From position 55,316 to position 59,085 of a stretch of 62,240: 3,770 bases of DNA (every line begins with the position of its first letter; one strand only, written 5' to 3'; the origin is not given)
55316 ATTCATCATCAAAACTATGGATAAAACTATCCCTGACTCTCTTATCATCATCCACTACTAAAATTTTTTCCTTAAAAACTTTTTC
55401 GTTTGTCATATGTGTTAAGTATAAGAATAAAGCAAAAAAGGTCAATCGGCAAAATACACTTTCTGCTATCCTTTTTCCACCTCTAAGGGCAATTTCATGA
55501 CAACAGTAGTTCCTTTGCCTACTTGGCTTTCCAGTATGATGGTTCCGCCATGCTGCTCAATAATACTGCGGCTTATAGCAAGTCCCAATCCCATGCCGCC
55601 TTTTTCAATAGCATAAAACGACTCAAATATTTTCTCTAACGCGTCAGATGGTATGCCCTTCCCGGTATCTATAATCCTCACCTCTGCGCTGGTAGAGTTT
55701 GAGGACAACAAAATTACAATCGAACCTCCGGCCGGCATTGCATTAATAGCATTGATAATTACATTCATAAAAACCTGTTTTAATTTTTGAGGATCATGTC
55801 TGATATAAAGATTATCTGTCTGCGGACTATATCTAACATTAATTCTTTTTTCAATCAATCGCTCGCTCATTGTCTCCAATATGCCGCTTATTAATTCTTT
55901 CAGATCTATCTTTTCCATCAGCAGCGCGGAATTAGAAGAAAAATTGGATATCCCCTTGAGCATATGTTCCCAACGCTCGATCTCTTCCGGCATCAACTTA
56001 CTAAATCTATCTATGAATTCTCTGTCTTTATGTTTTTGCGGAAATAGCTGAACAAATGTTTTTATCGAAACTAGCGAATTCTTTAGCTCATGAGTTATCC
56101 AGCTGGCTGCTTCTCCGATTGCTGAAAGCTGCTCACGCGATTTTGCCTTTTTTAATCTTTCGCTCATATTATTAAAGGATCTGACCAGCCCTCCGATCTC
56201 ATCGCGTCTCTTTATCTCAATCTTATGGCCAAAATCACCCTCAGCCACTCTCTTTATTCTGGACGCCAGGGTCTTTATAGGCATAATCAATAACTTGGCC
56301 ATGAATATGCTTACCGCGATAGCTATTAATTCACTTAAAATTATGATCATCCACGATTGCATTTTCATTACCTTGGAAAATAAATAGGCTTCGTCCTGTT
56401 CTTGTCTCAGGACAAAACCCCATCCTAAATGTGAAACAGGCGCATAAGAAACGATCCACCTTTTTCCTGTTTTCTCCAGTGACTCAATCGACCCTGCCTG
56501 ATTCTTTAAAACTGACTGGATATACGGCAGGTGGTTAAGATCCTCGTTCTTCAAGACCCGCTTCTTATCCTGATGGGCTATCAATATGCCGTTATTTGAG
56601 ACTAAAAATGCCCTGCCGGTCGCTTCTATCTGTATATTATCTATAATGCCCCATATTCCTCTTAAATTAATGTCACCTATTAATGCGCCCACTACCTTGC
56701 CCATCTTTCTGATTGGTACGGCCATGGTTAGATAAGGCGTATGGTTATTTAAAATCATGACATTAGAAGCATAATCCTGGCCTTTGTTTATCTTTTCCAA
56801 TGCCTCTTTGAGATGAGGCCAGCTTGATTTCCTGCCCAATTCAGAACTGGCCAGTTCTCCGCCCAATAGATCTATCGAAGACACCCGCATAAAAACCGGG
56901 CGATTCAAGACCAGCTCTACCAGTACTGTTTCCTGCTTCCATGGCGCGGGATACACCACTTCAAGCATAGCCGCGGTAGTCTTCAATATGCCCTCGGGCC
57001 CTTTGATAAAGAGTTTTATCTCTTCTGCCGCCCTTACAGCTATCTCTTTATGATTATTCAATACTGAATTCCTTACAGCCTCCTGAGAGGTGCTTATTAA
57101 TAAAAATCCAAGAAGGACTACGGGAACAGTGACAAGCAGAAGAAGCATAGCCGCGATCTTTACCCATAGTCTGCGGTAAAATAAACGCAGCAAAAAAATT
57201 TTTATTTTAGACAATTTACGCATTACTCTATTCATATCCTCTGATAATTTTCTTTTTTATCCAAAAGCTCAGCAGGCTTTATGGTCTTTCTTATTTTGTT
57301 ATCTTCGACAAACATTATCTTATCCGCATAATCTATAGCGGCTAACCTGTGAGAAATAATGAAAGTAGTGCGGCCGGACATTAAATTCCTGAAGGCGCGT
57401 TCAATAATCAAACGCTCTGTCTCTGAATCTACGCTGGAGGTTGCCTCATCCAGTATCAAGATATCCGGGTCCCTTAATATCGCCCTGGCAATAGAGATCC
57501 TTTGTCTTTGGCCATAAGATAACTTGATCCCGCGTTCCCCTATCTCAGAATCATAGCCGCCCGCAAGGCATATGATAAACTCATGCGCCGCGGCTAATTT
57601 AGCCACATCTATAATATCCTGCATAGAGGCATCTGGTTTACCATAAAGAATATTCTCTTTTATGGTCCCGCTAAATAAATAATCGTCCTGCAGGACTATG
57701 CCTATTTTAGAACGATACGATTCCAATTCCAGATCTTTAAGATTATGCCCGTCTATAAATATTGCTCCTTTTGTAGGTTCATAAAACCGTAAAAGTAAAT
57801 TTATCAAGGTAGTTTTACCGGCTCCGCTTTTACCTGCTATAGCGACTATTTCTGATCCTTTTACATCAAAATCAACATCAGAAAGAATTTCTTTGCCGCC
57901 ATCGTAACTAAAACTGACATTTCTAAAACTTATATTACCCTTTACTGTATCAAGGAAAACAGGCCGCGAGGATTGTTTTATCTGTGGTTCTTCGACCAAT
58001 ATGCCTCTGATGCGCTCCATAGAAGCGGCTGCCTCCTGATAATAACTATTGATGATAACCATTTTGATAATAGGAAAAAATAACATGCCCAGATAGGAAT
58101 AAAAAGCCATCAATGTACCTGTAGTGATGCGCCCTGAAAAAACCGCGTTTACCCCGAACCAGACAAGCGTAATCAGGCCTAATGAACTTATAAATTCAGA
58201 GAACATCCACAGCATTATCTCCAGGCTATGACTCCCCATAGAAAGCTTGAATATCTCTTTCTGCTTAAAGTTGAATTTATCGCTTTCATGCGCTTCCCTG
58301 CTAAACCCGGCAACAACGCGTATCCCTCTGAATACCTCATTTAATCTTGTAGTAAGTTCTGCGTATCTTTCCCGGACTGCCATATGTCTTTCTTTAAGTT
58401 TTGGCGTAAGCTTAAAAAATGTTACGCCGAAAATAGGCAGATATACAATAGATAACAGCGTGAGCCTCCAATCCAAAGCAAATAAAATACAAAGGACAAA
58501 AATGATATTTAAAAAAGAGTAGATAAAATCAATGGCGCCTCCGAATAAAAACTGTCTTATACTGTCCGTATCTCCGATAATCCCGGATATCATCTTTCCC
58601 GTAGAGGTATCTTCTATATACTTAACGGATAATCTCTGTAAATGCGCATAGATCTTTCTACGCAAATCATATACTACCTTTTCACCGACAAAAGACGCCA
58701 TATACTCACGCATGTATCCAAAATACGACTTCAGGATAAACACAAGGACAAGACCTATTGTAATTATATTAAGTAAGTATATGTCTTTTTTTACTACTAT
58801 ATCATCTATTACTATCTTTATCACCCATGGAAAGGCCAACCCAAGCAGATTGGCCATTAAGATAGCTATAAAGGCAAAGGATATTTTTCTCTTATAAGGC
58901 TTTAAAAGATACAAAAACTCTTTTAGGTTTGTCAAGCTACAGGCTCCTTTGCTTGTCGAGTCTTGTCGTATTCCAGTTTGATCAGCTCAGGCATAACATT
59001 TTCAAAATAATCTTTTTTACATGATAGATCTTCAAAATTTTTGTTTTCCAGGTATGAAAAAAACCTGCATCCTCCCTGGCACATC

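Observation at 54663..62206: Candidate modified-peptide signalling operon: sigma54 promoter, orphan SBP, CC-W peptide, rSAM/SPASM, ABC exporter, histidine kinase, AraC-type regulator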

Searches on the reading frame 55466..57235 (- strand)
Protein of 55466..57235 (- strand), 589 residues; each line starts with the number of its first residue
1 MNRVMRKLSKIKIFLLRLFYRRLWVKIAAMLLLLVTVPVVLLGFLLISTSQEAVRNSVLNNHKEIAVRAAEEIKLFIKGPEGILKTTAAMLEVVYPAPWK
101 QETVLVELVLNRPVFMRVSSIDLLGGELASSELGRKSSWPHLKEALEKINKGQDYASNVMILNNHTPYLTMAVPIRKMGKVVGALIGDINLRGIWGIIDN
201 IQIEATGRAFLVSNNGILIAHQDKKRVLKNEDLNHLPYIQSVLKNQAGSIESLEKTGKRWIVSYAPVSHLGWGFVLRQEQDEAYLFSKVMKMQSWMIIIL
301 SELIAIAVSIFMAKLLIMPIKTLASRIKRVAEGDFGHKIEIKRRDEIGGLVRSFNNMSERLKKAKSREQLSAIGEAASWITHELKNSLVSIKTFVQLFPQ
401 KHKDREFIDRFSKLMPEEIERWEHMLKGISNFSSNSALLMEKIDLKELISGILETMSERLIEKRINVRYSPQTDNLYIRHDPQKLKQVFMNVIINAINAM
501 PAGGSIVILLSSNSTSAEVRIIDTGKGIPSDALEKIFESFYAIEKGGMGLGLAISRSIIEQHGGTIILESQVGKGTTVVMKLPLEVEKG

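Call 4: search_protein_families(library=ncbifam, proteins=[window:55466-57235:-], max_evalue=0.01)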
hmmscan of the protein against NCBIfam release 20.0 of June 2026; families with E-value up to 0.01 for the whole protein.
window:55466-57235:- (589 aa): 94 families (the best 25 are shown)
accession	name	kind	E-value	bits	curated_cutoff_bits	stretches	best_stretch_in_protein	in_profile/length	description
NF008468.0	PRK11360.1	equivalog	1.7e-56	191.9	646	2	366-587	389-611/616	two-component system sensor histidine kinase AtoS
NF033092.0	HK_WalK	equivalog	8.1e-56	189.8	725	2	379-584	378-594/594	cell wall metabolism sensor histidine kinase WalK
NF007688.0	PRK10364.1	equivalog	4.1e-47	161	479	1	362-588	229-455/460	two-component system sensor histidine kinase ZraS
NF046044.1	PnpS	equivalog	1.2e-45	156.3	400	1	380-583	177-390/390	two-component system histidine kinase PnpS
NF012163.2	BaeS_SmeS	equivalog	8e-41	140.4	500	1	258-583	130-457/457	sensor histidine kinase efflux regulator BaeS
NF040691.1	MtrAB_MtrB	equivalog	6.4e-40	137.6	450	1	268-586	168-494/507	MtrAB system histidine kinase MtrB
NF053867.1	SprKinKinDBac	equivalog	1.5e-37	129.3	775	1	366-585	279-498/500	sporulation kinase KinD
NF007837.0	PRK10549.1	equivalog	5.5e-36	124.3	603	1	286-587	158-461/466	envelope stress sensor histidine kinase BaeS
NF008312.0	PRK11100.1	equivalog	1.9e-35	122.6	356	1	295-584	185-474/477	two-component system sensor histidine kinase CreC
TIGR02966.1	phoR_proteo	equivalog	6.7e-34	117.4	334.2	1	380-579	121-330/333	phosphate regulon sensor histidine kinase PhoR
NF058527.1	HistKinChvGCaul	equivalog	2.8e-33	115.5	740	1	298-578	233-522/535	two-component sensor histidine kinase ChvG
NF010411.0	PRK13837.1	equivalog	6.9e-32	110.3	647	1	356-585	436-676/828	two-component system VirA-like sensor kinase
NF045911.1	TCSHisKinNblS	equivalog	8.4e-32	110.3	1000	2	377-583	392-619/621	two-component system sensor histidine kinase NblS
NF007007.0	PRK09470.1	equivalog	5e-31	108.1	486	1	284-587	160-462/463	envelope stress sensor histidine kinase CpxA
NF033091.0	HK_VanS_ACDEFG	equivalog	9.3e-31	107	400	1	304-579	7-289/293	vancomycin resistance histidine kinase VanS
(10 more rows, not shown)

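Call 5: search_protein_families(library=pfam, proteins=[window:55466-57235:-], max_evalue=0.01)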
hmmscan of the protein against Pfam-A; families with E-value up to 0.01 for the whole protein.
window:55466-57235:- (589 aa): 6 families
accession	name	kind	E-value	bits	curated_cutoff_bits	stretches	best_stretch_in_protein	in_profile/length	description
PF02518.31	HATPase_c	-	4.8e-27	95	26.4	1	481-585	2-110/111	Histidine kinase-, DNA gyrase B-, and HSP90-like ATPase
PF02743.24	dCache_1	-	4.5e-21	75.9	45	1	53-275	2-238/240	Cache domain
PF00672.30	HAMP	-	1.1e-14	54.9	25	1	311-362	1-52/53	HAMP domain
PF17201.10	Cache_3-Cache_2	-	8.5e-12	45.4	27.7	1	141-284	135-290/299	Cache 3/Cache 2 fusion domain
PF00512.31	HisKA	-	0.0022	18.5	26.9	1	377-434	6-62/66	His Kinase A (phospho-acceptor) domain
PF10090.15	HPTransfase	-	0.0086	16.3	22.9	0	487-529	34-76/123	Histidine phosphotransferase C-terminal domain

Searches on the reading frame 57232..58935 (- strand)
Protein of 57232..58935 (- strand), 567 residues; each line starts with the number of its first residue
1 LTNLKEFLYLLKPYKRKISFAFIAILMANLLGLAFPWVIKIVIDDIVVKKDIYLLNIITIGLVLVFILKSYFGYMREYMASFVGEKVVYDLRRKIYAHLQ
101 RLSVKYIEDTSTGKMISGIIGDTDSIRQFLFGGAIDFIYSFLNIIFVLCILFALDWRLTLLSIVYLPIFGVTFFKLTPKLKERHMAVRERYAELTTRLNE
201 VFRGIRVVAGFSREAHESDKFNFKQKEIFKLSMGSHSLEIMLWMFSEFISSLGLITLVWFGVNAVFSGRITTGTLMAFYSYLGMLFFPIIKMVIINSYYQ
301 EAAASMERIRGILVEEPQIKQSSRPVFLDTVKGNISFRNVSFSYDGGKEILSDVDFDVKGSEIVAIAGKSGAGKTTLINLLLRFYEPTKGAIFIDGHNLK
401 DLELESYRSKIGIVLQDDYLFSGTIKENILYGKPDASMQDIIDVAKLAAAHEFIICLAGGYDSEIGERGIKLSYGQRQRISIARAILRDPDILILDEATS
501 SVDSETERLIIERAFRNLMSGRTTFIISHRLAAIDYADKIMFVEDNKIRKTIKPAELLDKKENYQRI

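Call 4: search_protein_families(library=ncbifam, proteins=[window:57232-58935:-], max_evalue=0.01)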
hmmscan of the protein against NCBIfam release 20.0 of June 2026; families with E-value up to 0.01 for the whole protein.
window:57232-58935:- (567 aa): 186 families (the best 25 are shown)
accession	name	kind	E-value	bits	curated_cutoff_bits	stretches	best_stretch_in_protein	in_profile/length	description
NF052233.1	CphA_assoc_ABC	equivalog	1.3e-132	443.7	880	1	10-566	178-738/766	cyanophycin metabolism-associated ABC transporter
TIGR02204.1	MsbA_rel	hypoth_equivalog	1.1e-128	430.5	780.4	1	3-567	5-571/576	ABC transporter, permease/ATP-binding protein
TIGR02203.1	MsbA_lipidA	equivalog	9.1e-121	404.1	602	1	10-565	8-563/572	lipid A export permease/ATP-binding protein MsbA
TIGR01846.1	type_I_sec_HlyB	subfamily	6.1e-117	391.7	725.55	1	12-566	135-687/694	type I secretion system permease/ATPase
NF045513.1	HepA_fam_ABC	equivalog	1.4e-110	370.5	725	1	57-562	96-600/610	heterocyst formation ABC transporter subunit HepA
TIGR00958.1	3a01208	subfamily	6.6e-107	358.5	874.6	1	6-566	151-709/711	antigen peptide transporter 2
NF008381.0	PRK11176.1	equivalog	3e-103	346.2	867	1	6-566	15-574/582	lipid A ABC transporter ATP-binding protein/permease MsbA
TIGR03375.1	type_I_sec_LssB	subfamily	8.2e-101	338.4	693.1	1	9-558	142-689/696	type I secretion system permease/ATPase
NF010178.0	PRK13657.1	equivalog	2.3e-100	336.8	733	1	8-565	11-564/588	glucan ABC transporter ATP-binding protein/ permease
NF008055.0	PRK10789.1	equivalog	1.7e-86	290.9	845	1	9-565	10-565/590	SmdA family multidrug ABC transporter permease/ATP-binding protein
TIGR03796.1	NHLM_micro_ABC1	equivalog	5e-84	282.8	853.3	1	11-566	149-707/710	NHLP family bacteriocin export ABC transporter peptidase/permease/ATPase subunit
TIGR03797.1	NHLM_micro_ABC2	equivalog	1.4e-83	281.6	709.4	1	11-562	131-676/686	NHLP bacteriocin export ABC transporter permease/ATPase subunit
TIGR02857.1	CydD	equivalog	3.7e-82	277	435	1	15-541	2-527/529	thiol reductant ABC exporter subunit CydD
TIGR01193.1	bacteriocin_ABC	subfamily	7.8e-82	275.9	523.85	1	3-566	143-704/708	peptide cleavage/export ABC transporter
NF008056.1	PRK10790.1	equivalog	1.5e-78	264.8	746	1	3-565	10-569/584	SmdB family multidrug efflux ABC transporter permease/ATP-binding protein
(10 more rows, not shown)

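Call 5: search_protein_families(library=pfam, proteins=[window:57232-58935:-], max_evalue=0.01)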
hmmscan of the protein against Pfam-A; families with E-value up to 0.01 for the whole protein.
window:57232-58935:- (567 aa): 11 families
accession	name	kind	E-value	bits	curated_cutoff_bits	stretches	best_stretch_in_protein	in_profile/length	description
PF00664.28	ABC_membrane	-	3.7e-46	158.5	28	1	20-288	3-273/274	ABC transporter transmembrane region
PF00005.33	ABC_tran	-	1.8e-33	116.5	25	1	351-500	1-137/137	ABC transporter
PF20720.3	nSTAND3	-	0.00041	20.5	27.2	1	361-442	17-95/155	Novel STAND NTPase 3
PF06414.18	Zeta_toxin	-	0.00045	20.2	22.3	1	363-401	18-56/199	Zeta toxin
PF13401.12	AAA_22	-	0.00054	20.7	27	1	361-416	5-33/130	AAA domain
PF13304.12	AAA_21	-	0.00066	20.3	27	0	472-528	238-297/304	AAA domain, putative AbiEii toxin, Type IV TA system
PF03193.22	RsgA_GTPase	-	0.0014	18.9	30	1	352-382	98-127/174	RsgA GTPase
PF13191.12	AAA_16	-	0.0016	19.4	32.6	1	360-398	22-60/167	AAA ATPase domain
PF13476.12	AAA_23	-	0.0053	17.8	27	0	353-381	14-39/201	AAA domain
PF13555.12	AAA_29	-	0.006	16.7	27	0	353-378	16-39/61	P-loop containing region of AAA domain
PF13175.12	AAA_15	-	0.0083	16.2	32.1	0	356-563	21-137/374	AAA ATPase domain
